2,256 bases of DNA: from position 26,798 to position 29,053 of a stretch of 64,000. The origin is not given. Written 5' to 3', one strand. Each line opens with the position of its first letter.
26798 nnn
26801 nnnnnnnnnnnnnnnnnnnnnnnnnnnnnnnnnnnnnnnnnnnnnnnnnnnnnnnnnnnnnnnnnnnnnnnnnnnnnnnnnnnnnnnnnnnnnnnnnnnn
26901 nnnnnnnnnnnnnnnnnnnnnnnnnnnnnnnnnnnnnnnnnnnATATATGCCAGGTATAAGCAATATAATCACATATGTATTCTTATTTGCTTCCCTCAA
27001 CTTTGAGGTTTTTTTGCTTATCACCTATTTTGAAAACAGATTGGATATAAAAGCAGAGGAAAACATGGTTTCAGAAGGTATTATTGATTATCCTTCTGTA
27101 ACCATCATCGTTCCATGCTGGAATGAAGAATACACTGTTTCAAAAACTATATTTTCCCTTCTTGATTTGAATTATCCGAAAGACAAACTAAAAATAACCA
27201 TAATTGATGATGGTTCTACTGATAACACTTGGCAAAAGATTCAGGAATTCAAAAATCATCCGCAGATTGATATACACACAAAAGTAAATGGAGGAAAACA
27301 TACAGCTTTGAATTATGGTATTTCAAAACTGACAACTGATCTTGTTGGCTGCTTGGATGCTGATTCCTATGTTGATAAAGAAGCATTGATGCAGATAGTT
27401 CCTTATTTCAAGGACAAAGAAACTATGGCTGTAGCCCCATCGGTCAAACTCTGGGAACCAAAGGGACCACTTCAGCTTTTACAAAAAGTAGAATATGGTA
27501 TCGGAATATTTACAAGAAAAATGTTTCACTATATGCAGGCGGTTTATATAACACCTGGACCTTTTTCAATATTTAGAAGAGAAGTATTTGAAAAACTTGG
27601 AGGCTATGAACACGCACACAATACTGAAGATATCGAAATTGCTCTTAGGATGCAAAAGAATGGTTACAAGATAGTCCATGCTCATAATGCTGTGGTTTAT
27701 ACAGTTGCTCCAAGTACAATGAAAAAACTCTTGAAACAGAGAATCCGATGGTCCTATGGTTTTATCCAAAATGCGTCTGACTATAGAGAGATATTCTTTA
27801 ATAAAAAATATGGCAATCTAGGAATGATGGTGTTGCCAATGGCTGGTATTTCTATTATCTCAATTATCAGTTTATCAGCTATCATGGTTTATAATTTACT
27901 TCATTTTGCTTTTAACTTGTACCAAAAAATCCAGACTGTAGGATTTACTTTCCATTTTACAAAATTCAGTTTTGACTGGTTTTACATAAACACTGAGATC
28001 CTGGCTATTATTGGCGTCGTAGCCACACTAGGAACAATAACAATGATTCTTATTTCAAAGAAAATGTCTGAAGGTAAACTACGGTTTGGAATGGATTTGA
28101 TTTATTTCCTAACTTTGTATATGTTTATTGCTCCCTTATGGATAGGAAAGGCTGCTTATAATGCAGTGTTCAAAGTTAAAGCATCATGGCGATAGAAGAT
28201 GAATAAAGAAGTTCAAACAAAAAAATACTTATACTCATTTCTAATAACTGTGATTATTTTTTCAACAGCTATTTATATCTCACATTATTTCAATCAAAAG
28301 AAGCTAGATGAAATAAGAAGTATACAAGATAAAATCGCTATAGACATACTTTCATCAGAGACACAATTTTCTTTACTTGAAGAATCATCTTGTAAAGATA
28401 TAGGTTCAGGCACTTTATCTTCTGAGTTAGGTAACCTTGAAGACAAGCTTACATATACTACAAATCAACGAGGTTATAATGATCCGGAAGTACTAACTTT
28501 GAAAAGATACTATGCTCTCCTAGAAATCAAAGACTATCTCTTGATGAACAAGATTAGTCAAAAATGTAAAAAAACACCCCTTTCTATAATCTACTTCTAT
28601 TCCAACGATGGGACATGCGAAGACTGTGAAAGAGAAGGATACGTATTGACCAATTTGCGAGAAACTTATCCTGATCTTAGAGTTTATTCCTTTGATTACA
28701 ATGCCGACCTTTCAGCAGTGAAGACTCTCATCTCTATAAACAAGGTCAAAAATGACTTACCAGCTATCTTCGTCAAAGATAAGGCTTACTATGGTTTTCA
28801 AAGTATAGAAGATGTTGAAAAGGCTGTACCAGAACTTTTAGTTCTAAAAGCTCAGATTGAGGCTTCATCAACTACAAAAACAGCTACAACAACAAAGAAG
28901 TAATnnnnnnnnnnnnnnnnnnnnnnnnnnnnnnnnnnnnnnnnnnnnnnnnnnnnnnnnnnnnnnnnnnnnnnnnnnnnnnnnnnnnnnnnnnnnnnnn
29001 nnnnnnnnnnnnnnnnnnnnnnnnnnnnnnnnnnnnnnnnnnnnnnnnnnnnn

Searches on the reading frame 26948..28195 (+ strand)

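Call 10: search_protein_families(library=pfam, proteins=[window:26948-28195:+], max_evalue=0.001)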
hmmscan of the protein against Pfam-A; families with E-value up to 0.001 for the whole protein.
window:26948-28195:+ (415 aa): 7 families
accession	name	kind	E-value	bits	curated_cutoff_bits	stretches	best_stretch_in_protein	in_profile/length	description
PF13641.12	Glyco_tranf_2_3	-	1.4e-32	114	27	1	49-271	1-230/230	Glycosyltransferase like family 2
PF00535.33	Glycos_transf_2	-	2.9e-30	105.8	23.3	1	52-218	1-168/168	Glycosyl transferase family 2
PF13632.12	Glyco_trans_2_3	-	9.3e-23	81.5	27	1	135-320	4-194/198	Glycosyl transferase family group 2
PF10111.15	Glyco_tranf_2_2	-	1.1e-10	42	27.3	1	52-253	1-217/276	Glycosyltransferase like family 2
PF13506.12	Glyco_transf_21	-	6.7e-10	39.1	21.7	1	116-269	17-173/174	Glycosyl transferase family 21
PF03142.21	Chitin_synth_2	-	1.4e-05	24.4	27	0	124-213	196-288/527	Chitin synthase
PF03552.20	Cellulose_synt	-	0.00023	20.3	24.7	0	64-100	18-54/722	Cellulose synthase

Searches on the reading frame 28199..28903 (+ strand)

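Call 10: search_protein_families(library=pfam, proteins=[window:28199-28903:+], max_evalue=0.001)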
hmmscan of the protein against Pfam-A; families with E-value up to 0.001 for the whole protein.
window:28199-28903:+ (234 aa): 0 families

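Call 86: search_protein_families(library=pfam, proteins=[window:28199-28903:+], max_evalue=1)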
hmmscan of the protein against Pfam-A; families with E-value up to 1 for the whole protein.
window:28199-28903:+ (234 aa): 1 family
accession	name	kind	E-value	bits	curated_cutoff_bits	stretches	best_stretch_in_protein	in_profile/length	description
PF13440.11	Polysacc_synt_3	-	0.16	11.6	23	1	7-42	52-87/293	Polysaccharide biosynthesis protein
